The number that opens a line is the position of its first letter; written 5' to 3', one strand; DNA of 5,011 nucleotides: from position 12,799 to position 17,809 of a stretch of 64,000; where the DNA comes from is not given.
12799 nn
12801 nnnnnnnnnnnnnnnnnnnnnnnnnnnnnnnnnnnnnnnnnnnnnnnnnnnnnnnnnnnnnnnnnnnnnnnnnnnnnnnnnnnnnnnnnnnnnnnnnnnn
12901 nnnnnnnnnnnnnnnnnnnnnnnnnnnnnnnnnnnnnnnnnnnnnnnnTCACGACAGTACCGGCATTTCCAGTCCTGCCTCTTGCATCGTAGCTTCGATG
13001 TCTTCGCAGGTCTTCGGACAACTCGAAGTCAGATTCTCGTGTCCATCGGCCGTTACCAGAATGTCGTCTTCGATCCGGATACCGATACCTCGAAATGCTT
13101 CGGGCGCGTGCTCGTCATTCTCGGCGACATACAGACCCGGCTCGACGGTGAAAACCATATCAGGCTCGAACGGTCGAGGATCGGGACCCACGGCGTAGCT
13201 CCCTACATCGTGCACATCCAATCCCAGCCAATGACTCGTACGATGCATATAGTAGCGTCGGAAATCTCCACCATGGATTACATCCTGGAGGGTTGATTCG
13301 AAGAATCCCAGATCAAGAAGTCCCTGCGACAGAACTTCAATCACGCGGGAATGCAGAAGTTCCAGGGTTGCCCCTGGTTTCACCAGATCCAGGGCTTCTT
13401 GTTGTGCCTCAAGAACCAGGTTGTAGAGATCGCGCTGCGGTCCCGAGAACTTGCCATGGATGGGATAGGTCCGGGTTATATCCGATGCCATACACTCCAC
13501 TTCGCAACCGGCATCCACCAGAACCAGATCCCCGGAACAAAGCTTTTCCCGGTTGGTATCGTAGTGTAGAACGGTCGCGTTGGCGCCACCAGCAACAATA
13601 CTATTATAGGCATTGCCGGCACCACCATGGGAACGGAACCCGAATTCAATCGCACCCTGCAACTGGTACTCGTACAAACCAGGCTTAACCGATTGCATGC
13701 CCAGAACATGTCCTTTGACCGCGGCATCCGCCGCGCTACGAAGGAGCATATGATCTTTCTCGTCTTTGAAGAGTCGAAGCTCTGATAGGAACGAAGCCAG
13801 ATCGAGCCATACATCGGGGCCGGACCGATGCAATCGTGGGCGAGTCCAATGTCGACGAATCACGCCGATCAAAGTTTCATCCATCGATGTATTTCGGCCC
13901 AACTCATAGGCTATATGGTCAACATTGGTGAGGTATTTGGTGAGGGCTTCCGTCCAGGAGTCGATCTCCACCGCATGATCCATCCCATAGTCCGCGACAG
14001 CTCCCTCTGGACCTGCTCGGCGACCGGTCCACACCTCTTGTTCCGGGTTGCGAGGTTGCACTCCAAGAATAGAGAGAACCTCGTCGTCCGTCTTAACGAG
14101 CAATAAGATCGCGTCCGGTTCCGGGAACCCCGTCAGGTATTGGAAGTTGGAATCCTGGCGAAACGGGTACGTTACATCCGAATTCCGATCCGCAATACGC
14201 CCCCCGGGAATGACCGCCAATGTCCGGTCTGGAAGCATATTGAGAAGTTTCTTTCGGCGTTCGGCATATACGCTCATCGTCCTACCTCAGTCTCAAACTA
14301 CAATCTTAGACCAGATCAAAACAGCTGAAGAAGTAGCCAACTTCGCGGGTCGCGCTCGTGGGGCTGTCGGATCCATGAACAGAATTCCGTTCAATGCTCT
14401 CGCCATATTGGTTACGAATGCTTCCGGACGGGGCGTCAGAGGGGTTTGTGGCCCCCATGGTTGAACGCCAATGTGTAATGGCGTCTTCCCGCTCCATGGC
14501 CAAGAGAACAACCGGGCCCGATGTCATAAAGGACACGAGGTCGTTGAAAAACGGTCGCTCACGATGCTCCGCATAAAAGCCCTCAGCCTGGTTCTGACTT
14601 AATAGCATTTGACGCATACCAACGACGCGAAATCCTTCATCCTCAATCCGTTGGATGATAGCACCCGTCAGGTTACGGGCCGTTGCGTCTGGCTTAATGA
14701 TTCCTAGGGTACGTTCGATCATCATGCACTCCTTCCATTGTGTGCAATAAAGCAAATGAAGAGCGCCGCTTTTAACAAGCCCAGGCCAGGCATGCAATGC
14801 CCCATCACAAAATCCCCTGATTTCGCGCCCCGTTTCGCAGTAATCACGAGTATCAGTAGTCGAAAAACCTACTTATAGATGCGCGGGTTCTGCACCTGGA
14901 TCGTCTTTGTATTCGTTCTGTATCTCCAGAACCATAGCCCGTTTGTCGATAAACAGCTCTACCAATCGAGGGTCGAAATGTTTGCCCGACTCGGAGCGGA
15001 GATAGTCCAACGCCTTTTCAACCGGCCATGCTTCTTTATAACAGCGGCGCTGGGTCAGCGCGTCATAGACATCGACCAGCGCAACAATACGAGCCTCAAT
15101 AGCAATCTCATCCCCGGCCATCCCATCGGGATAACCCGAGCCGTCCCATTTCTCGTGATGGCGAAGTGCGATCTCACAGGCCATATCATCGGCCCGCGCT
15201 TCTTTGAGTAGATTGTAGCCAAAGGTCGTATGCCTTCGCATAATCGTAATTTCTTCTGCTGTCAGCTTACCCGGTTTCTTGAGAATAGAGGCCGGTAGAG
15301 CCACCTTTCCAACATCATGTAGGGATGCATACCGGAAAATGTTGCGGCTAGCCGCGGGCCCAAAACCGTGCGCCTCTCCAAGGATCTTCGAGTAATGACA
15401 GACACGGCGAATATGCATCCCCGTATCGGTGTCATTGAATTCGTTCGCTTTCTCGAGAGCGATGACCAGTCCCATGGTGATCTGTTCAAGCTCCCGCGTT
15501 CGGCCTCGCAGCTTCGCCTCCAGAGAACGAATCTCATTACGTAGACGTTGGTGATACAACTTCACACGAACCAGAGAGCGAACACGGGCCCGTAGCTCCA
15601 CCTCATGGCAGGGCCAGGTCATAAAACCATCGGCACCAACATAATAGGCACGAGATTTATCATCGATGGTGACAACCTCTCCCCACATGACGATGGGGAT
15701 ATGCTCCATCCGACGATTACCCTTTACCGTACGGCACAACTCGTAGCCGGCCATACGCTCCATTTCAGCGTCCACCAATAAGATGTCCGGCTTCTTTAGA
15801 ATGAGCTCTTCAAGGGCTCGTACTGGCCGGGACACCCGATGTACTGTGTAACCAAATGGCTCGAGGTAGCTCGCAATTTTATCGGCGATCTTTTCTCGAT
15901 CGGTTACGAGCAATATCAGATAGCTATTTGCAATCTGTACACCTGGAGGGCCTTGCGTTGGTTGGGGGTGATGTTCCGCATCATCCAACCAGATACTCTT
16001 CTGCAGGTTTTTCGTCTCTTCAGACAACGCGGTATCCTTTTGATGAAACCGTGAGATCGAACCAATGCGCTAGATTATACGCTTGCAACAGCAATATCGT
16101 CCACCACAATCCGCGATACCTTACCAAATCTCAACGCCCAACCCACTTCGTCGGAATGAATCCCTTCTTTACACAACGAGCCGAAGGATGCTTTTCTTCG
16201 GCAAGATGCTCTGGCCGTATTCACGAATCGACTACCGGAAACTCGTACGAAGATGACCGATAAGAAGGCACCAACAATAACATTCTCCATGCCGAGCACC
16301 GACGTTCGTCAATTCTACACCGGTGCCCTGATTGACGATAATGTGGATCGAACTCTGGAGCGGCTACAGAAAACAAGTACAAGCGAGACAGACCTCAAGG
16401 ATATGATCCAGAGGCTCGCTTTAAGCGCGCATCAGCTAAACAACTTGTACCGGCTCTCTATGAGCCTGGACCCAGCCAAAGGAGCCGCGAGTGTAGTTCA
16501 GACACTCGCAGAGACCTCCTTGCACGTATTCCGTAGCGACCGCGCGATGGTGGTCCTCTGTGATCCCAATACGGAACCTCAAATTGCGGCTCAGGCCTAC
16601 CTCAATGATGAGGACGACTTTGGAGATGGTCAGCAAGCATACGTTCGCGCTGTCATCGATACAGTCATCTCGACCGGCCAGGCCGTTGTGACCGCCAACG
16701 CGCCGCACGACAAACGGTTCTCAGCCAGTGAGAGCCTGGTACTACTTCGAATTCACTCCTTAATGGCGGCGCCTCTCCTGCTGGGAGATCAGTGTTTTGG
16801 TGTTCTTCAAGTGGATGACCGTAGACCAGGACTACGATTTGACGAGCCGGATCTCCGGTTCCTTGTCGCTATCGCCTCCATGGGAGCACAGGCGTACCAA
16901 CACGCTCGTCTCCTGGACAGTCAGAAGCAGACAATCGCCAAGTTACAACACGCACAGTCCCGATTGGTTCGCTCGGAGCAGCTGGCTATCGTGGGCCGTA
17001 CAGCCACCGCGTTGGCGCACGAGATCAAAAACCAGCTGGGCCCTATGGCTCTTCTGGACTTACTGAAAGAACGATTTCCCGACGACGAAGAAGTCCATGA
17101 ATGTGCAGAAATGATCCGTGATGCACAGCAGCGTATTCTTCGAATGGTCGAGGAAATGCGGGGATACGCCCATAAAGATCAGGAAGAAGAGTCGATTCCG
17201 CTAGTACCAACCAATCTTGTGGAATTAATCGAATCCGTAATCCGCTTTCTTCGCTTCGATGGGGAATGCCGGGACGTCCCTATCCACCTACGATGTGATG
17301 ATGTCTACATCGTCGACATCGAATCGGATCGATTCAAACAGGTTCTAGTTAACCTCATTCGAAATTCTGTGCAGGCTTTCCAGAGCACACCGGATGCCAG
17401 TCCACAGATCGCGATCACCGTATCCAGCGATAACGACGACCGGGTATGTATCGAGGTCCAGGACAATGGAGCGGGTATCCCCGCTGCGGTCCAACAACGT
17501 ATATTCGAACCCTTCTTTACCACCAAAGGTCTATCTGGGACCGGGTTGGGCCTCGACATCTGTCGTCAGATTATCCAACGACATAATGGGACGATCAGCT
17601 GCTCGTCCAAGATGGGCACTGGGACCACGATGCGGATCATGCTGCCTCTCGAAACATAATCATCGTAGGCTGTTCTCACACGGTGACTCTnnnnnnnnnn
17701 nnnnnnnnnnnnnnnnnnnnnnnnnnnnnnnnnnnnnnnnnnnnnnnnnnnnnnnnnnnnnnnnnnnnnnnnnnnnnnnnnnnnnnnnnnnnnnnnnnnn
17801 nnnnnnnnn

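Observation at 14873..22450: Signal-transduction island: HD-GYP regulator, GAF kinase, a giant Cys-rich/beta-helix/Gly-rich lipoprotein, and an FHA-GAF-sigma54 activator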

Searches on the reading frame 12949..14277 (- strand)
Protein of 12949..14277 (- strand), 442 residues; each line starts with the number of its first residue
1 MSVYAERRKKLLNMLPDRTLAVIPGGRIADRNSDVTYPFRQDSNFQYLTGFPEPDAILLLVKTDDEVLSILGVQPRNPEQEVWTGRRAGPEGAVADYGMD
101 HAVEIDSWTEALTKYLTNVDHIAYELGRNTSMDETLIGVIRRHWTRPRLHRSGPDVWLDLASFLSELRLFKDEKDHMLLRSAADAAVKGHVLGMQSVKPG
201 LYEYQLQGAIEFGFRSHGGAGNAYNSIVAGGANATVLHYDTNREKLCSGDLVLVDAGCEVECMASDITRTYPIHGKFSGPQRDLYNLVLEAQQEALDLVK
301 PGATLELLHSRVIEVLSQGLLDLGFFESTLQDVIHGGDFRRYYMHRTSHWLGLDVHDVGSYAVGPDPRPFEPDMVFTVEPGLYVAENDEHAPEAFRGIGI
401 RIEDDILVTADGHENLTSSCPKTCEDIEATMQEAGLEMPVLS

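Call 7: search_protein_families(library=pfam, proteins=[window:12949-14277:-], max_evalue=0.01)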
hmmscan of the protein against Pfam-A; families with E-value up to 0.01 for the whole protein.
window:12949-14277:- (442 aa): 2 families
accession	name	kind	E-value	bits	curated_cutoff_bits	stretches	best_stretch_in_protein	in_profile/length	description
PF00557.29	Peptidase_M24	-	7.2e-58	196.2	23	1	179-410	3-208/208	Metallopeptidase family M24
PF05195.22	AMP_N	-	4.6e-36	123.6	24.6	1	4-121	1-119/121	Aminopeptidase P, N-terminal domain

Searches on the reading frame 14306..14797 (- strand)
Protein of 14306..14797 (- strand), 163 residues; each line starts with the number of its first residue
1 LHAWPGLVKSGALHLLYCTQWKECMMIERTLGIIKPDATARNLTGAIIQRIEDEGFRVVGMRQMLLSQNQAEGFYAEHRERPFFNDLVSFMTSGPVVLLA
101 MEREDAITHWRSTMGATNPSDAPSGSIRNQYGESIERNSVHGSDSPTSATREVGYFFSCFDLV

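Call 7: search_protein_families(library=pfam, proteins=[window:14306-14797:-], max_evalue=0.01)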
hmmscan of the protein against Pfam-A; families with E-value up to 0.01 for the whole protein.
window:14306-14797:- (163 aa): 1 family
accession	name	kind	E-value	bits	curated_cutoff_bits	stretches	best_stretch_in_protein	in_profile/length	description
PF00334.24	NDK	-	8.2e-54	181.6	27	1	28-158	1-131/135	Nucleoside diphosphate kinase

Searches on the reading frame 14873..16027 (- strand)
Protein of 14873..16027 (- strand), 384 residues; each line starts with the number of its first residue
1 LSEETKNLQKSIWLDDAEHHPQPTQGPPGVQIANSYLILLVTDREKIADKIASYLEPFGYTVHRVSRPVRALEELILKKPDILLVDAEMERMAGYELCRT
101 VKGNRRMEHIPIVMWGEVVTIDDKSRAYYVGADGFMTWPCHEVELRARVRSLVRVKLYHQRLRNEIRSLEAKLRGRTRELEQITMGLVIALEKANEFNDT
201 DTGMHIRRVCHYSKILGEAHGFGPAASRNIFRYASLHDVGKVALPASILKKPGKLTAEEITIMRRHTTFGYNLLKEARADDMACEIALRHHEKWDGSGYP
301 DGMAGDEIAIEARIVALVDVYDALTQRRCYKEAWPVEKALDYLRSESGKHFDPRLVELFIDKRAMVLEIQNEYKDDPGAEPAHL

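Call 7: search_protein_families(library=pfam, proteins=[window:14873-16027:-], max_evalue=0.01)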
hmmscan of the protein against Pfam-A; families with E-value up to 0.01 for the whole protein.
window:14873-16027:- (384 aa): 5 families
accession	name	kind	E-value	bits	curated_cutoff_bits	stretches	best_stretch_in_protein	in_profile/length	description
PF13487.12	HD_5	-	4.7e-36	124.5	27.2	1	205-355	17-170/170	HD domain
PF01966.28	HD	-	5.8e-17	62.5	22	1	204-323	3-115/116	HD domain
PF00072.30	Response_reg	-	4.4e-16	59.5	30.2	1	38-150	1-111/111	Response regulator receiver domain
PF23198.2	PDE8A_N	-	0.00079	19.8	29.6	1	37-127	11-103/147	PDE8A-like, N-terminal domain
PF21695.3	GlnR_1st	-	0.0011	19.3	27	1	38-150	3-108/111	Transcription regulator GlnR, N-terminal domain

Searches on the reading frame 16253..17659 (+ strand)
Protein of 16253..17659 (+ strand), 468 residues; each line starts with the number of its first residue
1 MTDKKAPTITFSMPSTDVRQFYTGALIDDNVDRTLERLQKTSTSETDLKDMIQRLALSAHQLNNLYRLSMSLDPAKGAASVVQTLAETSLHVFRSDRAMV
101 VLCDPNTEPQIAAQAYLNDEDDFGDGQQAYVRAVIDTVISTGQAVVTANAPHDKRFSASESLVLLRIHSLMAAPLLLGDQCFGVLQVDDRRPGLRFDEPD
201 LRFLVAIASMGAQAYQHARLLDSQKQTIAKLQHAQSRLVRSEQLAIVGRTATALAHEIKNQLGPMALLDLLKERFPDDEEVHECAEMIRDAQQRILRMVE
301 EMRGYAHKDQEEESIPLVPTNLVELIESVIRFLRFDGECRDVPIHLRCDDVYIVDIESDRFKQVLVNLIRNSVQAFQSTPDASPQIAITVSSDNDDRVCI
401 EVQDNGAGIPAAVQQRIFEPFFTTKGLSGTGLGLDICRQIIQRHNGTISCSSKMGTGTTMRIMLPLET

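Call 7: search_protein_families(library=pfam, proteins=[window:16253-17659:+], max_evalue=0.01)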
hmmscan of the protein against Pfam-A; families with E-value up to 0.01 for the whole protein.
window:16253-17659:+ (468 aa): 7 families
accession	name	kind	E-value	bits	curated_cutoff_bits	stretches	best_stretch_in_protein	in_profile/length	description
PF02518.31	HATPase_c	-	1.1e-28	100.3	26.4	1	358-467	3-110/111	Histidine kinase-, DNA gyrase B-, and HSP90-like ATPase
PF01590.32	GAF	-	5.4e-15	56.5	22.4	1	81-214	5-132/133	GAF domain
PF13185.12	GAF_2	-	7.6e-09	36.3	28.6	1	80-214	6-134/136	GAF domain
PF13492.12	GAF_3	-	2.9e-07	31.4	27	1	81-209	5-121/129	GAF domain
PF00512.31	HisKA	-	2e-05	25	26.9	1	250-310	5-65/66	His Kinase A (phospho-acceptor) domain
PF14501.12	HATPase_c_5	-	0.00012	22.4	22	1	362-454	7-92/102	GHKL domain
PF13589.12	HATPase_c_3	-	0.004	17.6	25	1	361-411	3-47/137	Histidine kinase-, DNA gyrase B-, and HSP90-like ATPase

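Call 85: find_homologous_proteins(query=window:16253-17659:+, max_evalue=1e-40)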
Query window:16253-17659:+ (468 aa): 47 proteins with E <= 1e-40 among 8000 candidates.
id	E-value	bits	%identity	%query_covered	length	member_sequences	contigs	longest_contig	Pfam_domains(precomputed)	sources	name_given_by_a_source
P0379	0.0e+0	1030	100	100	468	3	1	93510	PF13185.13,PF01590.33,PF02518.32,PF13492.13,PF00512.32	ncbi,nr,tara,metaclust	ncbi:MAG: hypothetical protein CMH54_13355 [Myxococcales bacterium]|nr:hypothetical protein [Myxococ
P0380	5.1e-159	548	55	99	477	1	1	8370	PF13185.13,PF01590.33,PF02518.32,PF00512.32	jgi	jgi:signal transduction histidine kinase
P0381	1.3e-153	530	54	98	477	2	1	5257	PF13185.13,PF01590.33,PF02518.32,PF13492.13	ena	-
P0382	1.3e-152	526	54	100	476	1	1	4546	PF13185.13,PF01590.33,PF02518.32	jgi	-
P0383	1.9e-142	493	52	97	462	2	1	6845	PF13185.13,PF01590.33,PF02518.32,PF13492.13,PF00512.32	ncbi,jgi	-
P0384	2.0e-135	470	50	97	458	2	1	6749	PF13185.13,PF01590.33,PF02518.32,PF13492.13,PF00512.32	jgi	-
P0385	3.3e-125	436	61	72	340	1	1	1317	PF13185.13,PF01590.33,PF02518.32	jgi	jgi:signal transduction histidine kinase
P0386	1.1e-79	286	38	89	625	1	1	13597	PF13185.13,PF00498.32,PF01590.33,PF02518.32,PF16697.11,PF13492.13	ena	-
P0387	1.1e-76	276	39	86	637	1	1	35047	PF13185.13,PF00498.32,PF01590.33,PF02518.32,PF16697.11,PF13492.13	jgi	jgi:signal transduction histidine kinase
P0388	9.0e-74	267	39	82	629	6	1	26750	PF13185.13,PF00498.32,PF01590.33,PF02518.32,PF16697.11,PF13492.13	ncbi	-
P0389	1.5e-73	266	37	88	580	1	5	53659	PF13185.13,PF00498.32,PF01590.33,PF02518.32,PF16697.11,PF13492.13,PF00512.32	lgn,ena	-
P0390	1.9e-72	262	36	99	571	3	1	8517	PF13185.13,PF00498.32,PF01590.33,PF02518.32,PF16697.11,PF13492.13,PF00512.32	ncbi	-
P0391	1.6e-71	259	37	92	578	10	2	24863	PF13185.13,PF00498.32,PF01590.33,PF02518.32,PF16697.11,PF13492.13,PF00512.32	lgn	-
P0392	2.2e-71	259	39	88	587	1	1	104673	PF13185.13,PF00498.32,PF01590.33,PF02518.32,PF16697.11,PF13492.13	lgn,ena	-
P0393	4.5e-71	258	42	71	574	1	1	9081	PF13185.13,PF00498.32,PF01590.33,PF02518.32,PF16697.11,PF13492.13,PF00512.32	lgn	-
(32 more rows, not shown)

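Call 86: find_encoding_contigs(protein=P0380, flank=7000, max_places=1)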
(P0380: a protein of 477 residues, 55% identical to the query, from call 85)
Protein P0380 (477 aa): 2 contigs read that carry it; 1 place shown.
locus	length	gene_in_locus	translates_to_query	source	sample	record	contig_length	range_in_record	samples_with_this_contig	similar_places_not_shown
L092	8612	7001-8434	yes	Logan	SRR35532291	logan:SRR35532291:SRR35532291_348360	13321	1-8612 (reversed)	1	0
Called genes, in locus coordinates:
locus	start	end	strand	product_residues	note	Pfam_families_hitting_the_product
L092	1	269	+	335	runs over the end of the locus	PF00146:NADHdh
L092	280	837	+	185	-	PF13183:Fer4_8 (faint), PF13187:Fer4_9 (faint), PF14697:Fer4_21 (faint), PF13237:Fer4_10 (faint), PF12838:Fer4_7, PF00037:Fer4 (weak)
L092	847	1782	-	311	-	PF00890:FAD_binding_2 (faint), PF01266:DAO (faint), PF03486:HI0933_like (faint), PF07992:Pyr_redox_2, PF12831:FAD_oxidored (faint), PF13738:Pyr_redox_3, PF00070:Pyr_redox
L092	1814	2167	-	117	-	PF03960:ArsC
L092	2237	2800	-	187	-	PF06175:MiaE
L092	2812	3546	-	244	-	PF13489:Methyltransf_23, PF13847:Methyltransf_31, PF08241:Methyltransf_11, PF08242:Methyltransf_12, PF13649:Methyltransf_25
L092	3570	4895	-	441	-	PF05195:AMP_N, PF00557:Peptidase_M24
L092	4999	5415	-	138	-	PF00334:NDK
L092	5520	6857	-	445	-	PF00072:Response_reg, PF13487:HD_5, PF01966:HD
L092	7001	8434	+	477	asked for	PF01590:GAF, PF13185:GAF_2, PF00512:HisKA (weak), PF02518:HATPase_c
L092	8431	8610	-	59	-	?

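Call 87: find_encoding_contigs(protein=P0383, flank=7000, max_places=1)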
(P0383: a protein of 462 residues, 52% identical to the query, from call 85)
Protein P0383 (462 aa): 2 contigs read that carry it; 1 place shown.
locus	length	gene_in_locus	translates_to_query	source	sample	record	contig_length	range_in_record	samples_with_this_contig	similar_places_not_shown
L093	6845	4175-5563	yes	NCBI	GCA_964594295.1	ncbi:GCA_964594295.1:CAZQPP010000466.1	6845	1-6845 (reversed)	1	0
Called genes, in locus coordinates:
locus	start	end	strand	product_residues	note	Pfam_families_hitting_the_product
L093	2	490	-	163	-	?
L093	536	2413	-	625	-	PF11617:Cu-binding_MopE, PF02412:TSP_3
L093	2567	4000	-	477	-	-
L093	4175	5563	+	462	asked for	PF01590:GAF, PF13185:GAF_2, PF13492:GAF_3, PF00512:HisKA (weak), PF02518:HATPase_c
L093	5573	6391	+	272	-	PF03982:DAGAT, PF01553:Acyltransferase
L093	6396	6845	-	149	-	?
